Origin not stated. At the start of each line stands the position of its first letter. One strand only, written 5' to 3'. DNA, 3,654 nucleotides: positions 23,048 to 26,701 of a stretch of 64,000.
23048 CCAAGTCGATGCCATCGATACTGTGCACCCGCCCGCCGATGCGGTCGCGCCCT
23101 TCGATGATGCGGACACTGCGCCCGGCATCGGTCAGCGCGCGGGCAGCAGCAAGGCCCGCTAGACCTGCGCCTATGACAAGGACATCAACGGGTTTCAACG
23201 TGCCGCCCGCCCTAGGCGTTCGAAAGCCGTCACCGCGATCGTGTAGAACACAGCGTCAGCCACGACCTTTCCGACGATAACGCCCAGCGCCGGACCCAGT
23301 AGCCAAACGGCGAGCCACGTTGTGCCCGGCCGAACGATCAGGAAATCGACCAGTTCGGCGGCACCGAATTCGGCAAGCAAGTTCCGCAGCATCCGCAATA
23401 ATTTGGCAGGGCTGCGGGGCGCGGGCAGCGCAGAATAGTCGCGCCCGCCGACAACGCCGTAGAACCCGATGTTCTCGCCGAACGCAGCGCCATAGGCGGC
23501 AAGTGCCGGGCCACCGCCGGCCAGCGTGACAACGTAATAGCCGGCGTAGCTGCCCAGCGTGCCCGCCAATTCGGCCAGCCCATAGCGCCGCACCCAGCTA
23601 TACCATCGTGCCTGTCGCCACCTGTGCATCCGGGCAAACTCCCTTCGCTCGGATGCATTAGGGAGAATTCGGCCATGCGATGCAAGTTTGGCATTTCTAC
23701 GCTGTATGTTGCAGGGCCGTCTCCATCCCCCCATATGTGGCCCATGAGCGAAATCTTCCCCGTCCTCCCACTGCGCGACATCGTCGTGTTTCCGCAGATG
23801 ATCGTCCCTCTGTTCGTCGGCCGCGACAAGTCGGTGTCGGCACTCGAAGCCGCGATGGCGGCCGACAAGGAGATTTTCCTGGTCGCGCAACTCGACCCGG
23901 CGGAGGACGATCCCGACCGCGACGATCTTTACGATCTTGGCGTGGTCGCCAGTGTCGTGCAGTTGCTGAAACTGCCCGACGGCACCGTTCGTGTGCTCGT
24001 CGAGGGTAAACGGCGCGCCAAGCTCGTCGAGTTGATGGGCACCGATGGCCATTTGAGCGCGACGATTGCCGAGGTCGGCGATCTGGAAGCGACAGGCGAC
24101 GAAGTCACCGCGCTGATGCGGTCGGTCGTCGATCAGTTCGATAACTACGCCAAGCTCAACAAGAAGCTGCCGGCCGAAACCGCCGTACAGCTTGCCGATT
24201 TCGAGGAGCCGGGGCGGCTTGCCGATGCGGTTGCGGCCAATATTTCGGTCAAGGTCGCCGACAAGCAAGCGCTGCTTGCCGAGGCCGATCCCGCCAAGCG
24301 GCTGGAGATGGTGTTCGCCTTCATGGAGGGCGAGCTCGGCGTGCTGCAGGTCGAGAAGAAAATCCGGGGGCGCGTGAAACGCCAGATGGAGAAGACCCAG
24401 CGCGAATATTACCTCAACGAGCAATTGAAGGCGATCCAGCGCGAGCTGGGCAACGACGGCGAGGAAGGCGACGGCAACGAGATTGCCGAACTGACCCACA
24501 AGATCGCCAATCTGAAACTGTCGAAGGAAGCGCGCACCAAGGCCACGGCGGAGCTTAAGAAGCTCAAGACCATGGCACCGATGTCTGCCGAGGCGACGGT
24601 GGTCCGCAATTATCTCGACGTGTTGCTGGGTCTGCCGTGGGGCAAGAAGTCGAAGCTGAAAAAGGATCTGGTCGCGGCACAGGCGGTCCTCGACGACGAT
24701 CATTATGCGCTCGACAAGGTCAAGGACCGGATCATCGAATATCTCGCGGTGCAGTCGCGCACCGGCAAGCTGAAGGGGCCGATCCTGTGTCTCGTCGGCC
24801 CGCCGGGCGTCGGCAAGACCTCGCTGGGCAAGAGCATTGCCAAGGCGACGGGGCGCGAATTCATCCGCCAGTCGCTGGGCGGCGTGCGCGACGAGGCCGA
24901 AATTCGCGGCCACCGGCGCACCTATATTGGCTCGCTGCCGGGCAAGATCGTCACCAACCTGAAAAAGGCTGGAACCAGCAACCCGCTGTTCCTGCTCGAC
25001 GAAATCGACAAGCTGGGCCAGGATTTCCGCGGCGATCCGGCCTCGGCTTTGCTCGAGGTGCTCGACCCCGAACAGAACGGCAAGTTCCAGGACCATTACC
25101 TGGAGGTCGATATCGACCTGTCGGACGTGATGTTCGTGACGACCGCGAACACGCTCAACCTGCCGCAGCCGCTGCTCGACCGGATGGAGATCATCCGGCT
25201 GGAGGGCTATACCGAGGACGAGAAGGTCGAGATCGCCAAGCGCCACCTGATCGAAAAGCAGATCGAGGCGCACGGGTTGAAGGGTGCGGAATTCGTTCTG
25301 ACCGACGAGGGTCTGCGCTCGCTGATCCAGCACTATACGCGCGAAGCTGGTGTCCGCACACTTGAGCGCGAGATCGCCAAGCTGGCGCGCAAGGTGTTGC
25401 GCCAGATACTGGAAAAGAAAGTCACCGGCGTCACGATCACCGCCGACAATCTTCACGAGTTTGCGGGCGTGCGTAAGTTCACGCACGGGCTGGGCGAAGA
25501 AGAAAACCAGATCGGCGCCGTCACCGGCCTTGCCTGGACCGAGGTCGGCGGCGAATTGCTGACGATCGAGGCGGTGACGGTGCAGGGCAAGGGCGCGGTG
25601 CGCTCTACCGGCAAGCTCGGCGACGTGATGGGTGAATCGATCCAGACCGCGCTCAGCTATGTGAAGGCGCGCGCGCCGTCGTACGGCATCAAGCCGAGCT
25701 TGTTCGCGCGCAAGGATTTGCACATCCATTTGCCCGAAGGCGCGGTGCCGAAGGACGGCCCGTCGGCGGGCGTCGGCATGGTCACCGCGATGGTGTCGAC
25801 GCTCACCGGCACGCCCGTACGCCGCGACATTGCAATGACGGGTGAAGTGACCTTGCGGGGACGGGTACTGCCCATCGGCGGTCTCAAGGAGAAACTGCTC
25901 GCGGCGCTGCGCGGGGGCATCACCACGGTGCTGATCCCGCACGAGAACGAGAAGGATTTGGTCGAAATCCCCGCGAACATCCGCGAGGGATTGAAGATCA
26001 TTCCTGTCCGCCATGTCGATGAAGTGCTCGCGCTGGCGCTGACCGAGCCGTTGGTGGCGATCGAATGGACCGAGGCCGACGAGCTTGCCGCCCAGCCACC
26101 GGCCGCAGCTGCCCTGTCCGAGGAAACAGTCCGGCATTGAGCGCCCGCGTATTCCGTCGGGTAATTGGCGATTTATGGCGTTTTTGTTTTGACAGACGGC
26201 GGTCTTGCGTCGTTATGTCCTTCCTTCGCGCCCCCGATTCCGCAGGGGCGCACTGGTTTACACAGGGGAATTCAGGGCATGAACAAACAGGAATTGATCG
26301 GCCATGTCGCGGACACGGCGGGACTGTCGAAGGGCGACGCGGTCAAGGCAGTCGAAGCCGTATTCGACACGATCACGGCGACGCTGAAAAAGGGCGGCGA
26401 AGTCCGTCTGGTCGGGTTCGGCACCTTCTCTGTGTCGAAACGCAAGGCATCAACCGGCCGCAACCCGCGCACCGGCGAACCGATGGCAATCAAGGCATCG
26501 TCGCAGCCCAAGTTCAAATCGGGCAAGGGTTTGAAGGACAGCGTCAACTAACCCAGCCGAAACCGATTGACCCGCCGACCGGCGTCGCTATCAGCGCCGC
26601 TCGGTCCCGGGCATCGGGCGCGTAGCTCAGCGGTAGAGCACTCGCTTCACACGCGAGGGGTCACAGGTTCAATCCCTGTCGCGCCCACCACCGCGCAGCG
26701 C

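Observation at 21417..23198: Flavin amine oxidase fused to an intact cyclic-nucleotide-binding domain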

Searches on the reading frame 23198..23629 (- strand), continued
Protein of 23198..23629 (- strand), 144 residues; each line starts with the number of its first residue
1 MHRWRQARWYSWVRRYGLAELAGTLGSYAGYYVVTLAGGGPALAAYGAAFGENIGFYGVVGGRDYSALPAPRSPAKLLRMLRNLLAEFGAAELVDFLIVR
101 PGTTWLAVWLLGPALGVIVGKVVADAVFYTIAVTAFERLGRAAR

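Call 85: search_protein_families(library=ncbifam, proteins=[L086:5501-6778:+, L087:5513-6616:+, L157:4452-5606:+, L167:3920-6157:+, L125:1596-3929:-], max_evalue=1e-10)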
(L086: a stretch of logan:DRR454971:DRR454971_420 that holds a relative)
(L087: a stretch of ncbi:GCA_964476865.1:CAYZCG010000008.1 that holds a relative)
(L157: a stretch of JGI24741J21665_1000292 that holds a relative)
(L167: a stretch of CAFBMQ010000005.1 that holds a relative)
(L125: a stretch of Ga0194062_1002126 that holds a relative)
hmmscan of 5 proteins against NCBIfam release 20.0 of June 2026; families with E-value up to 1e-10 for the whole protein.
L086:5501-6778:+ (426 aa): 6 families
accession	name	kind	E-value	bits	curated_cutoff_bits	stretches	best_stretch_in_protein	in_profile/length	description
TIGR01048.1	lysA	equivalog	2.9e-60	203.9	297.9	1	33-409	11-399/417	diaminopimelate decarboxylase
NF006515.0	PRK08961.1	equivalog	4.2e-44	150.7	802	1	45-400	501-854/861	bifunctional aspartate kinase/diaminopimelate decarboxylase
TIGR03099.1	dCO2ase_PEP1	hypoth_equivalog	6.7e-35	120.9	478.45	1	43-389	21-381/398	pyridoxal-dependent decarboxylase, exosortase A system-associated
NF052544.1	OrLyDeCDokD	equivalog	5.4e-25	87.9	700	1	71-407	69-439/461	ornithine/lysine decarboxylase DokD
NF041039.1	FslC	exception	3.5e-12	45.8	500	1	74-389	59-388/418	rhizoferrin biosystnesis N-citrylornithine decarboxylase FslC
TIGR01047.1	nspC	equivalog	7.9e-11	41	409.05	0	177-401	142-355/380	carboxynorspermidine decarboxylase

L087:5513-6616:+ (368 aa): 4 families
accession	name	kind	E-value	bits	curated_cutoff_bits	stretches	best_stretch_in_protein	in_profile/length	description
TIGR01048.1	lysA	equivalog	2.3e-58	197.7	297.9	1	5-358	17-386/417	diaminopimelate decarboxylase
NF006515.0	PRK08961.1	equivalog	2.3e-42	144.9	802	1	12-367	502-859/861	bifunctional aspartate kinase/diaminopimelate decarboxylase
TIGR03099.1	dCO2ase_PEP1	hypoth_equivalog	5.9e-37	127.7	478.45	1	9-352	21-382/398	pyridoxal-dependent decarboxylase, exosortase A system-associated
NF052544.1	OrLyDeCDokD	equivalog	9.4e-18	64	700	1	34-357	66-427/461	ornithine/lysine decarboxylase DokD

L157:4452-5606:+ (385 aa): 6 families
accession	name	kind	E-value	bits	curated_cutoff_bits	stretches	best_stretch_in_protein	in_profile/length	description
TIGR01048.1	lysA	equivalog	4.1e-53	180.4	297.9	1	30-377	25-387/417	diaminopimelate decarboxylase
NF006515.0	PRK08961.1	equivalog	1e-36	126.3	802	1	26-379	499-853/861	bifunctional aspartate kinase/diaminopimelate decarboxylase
TIGR03099.1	dCO2ase_PEP1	hypoth_equivalog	1.2e-33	116.8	478.45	1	29-369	24-381/398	pyridoxal-dependent decarboxylase, exosortase A system-associated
NF052544.1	OrLyDeCDokD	equivalog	3.5e-15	55.6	700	1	35-286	54-324/461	ornithine/lysine decarboxylase DokD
NF003763.0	PRK05354.1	equivalog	7.9e-13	47.8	369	1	139-287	197-362/636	biosynthetic arginine decarboxylase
TIGR01273.1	speA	equivalog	1.8e-12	46.6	624.1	1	128-286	178-353/624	arginine decarboxylase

L167:3920-6157:+ (746 aa): 4 families
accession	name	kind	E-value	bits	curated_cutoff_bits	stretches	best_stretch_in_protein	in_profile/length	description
TIGR01048.1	lysA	equivalog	2.9e-51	174.3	297.9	1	352-722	13-399/417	diaminopimelate decarboxylase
NF006515.0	PRK08961.1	equivalog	7e-34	116.9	802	1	355-718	495-858/861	bifunctional aspartate kinase/diaminopimelate decarboxylase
TIGR03099.1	dCO2ase_PEP1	hypoth_equivalog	1.4e-27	96.8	478.45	1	351-704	11-382/398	pyridoxal-dependent decarboxylase, exosortase A system-associated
NF052544.1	OrLyDeCDokD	equivalog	4.4e-15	55.2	700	1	355-718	33-436/461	ornithine/lysine decarboxylase DokD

L125:1596-3929:- (778 aa): 6 families
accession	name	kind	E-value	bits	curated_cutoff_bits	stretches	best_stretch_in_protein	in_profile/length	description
NF011603.0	PRK15029.1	equivalog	6.6e-277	920.8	1167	1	24-774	4-755/756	arginine decarboxylase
NF011928.0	PRK15399.1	subfamily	1.1e-203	678.5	968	1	41-775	19-711/713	lysine decarboxylase LdcC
NF011929.0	PRK15400.1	subfamily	5.4e-188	626.6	1056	1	41-778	19-714/714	lysine decarboxylase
NF010092.0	PRK13578.1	subfamily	1.9e-145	485.9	794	1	83-772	35-715/720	ornithine decarboxylase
TIGR04301.1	ODC_inducible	exception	6.6e-141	470.9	1310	1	85-772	37-715/719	ornithine decarboxylase SpeF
TIGR04318.1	lacto_ODC_hypo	hypoth_equivalog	1e-131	440.6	950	1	144-767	76-687/695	putative ornithine decarboxylase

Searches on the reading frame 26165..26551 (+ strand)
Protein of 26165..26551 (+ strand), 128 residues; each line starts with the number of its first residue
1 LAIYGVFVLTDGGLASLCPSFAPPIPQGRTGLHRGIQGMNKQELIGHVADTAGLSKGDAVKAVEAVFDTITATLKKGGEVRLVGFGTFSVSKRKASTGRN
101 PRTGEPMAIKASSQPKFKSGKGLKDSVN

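Call 9: search_protein_families(library=pfam, proteins=[window:26165-26551:+], max_evalue=0.001)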
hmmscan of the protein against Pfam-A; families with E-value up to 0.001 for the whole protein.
window:26165-26551:+ (128 aa): 3 families
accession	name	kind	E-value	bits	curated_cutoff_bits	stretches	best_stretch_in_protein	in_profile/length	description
PF00216.26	Bac_DNA_binding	-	2e-33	114.9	22.4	1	39-128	1-90/90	Bacterial DNA-binding protein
PF18291.6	HU-HIG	-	2.1e-06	28.2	26.2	1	39-94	32-87/125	HU domain fused to wHTH, Ig, or Glycine-rich motif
PF18175.6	HU-CCDC81_bac_2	-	2.6e-05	24.5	35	1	44-92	3-51/70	CCDC81-like prokaryotic HU domain 2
